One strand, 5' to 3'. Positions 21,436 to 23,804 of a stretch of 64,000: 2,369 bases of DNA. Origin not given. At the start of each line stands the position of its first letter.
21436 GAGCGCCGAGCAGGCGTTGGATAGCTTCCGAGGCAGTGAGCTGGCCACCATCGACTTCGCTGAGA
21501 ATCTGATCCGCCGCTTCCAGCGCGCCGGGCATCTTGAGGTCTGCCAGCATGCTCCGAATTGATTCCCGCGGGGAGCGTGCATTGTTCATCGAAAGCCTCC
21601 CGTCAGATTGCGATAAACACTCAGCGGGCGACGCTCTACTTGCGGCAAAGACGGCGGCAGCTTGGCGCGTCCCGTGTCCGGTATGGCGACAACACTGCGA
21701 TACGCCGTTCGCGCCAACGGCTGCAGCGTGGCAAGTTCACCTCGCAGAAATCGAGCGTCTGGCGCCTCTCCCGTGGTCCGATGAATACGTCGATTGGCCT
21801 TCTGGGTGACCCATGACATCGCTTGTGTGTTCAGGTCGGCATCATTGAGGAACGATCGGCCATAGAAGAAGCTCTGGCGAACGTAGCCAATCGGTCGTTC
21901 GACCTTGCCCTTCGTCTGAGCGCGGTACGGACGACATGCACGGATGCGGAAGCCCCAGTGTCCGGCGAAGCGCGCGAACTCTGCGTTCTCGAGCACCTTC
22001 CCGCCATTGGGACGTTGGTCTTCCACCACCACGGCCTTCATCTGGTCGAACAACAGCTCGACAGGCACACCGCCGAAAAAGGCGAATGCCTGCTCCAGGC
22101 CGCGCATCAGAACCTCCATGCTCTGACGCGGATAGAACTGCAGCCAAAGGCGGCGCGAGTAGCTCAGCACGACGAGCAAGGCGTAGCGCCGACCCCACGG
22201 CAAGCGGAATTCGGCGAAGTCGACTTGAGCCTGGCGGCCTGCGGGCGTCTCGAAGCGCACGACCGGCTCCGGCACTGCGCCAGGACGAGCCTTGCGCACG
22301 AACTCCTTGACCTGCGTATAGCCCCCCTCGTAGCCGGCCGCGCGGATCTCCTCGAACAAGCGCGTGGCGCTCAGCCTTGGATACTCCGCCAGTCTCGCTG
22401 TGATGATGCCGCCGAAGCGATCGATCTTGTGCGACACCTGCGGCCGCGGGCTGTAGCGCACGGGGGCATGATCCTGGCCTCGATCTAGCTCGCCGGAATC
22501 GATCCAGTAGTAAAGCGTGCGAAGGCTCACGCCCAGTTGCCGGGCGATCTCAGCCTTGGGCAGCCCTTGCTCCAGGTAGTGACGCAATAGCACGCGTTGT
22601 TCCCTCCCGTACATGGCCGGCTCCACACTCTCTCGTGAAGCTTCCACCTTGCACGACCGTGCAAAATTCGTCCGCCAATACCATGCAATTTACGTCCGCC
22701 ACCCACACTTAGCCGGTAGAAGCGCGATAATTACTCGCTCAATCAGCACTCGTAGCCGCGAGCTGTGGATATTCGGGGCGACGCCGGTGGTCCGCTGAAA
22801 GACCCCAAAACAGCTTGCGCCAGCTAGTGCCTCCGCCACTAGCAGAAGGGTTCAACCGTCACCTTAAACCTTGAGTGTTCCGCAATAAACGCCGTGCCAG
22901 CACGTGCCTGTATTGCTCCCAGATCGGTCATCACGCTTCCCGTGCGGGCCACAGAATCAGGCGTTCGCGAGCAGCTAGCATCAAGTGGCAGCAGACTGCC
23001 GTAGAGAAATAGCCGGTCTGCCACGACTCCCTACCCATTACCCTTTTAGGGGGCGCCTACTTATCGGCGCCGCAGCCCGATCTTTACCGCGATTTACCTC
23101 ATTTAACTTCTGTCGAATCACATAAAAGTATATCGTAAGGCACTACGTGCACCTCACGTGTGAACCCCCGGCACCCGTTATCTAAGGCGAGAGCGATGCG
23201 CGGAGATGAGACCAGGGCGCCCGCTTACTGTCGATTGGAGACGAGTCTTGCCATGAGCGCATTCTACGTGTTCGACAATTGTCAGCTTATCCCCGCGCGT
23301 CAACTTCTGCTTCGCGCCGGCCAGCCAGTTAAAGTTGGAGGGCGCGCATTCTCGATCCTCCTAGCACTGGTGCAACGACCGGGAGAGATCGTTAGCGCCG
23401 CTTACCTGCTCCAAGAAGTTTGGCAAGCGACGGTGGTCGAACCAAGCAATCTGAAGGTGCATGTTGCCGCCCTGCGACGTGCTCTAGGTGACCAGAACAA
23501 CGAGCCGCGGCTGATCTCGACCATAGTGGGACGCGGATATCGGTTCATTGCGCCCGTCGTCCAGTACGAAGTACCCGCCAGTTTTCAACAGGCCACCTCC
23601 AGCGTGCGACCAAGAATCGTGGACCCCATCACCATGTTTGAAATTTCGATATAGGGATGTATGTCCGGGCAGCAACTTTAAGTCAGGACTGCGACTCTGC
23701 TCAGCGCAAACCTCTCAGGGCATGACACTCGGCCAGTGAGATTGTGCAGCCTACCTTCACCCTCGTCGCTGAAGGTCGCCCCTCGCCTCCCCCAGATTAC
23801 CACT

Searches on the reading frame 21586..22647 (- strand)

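Call 48: search_protein_families(library=pfam, proteins=[window:21586-22647:-], max_evalue=0.00001)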
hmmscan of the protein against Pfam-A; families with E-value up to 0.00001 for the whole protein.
window:21586-22647:- (353 aa): 2 families
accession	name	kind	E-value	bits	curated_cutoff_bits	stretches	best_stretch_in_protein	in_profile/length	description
PF00665.32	rve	-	6.2e-15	55.7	32.6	1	137-242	5-101/102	Integrase core domain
PF13384.12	HTH_23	-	2.2e-06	27.7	24.6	1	20-50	10-39/50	Homeodomain-like domain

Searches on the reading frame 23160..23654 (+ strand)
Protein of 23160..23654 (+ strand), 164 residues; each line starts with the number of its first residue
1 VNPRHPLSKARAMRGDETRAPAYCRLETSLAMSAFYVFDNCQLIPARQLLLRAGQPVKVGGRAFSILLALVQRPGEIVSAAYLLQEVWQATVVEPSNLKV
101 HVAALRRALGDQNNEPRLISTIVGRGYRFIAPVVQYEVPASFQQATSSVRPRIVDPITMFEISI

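Call 48: search_protein_families(library=pfam, proteins=[window:23160-23654:+], max_evalue=0.00001)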
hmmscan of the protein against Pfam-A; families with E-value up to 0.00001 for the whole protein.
window:23160-23654:+ (164 aa): 1 family
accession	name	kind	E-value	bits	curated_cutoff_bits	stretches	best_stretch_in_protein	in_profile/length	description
PF00486.34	Trans_reg_C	-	2.9e-19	69.3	26.2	1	54-129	1-77/77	Transcriptional regulatory protein, C terminal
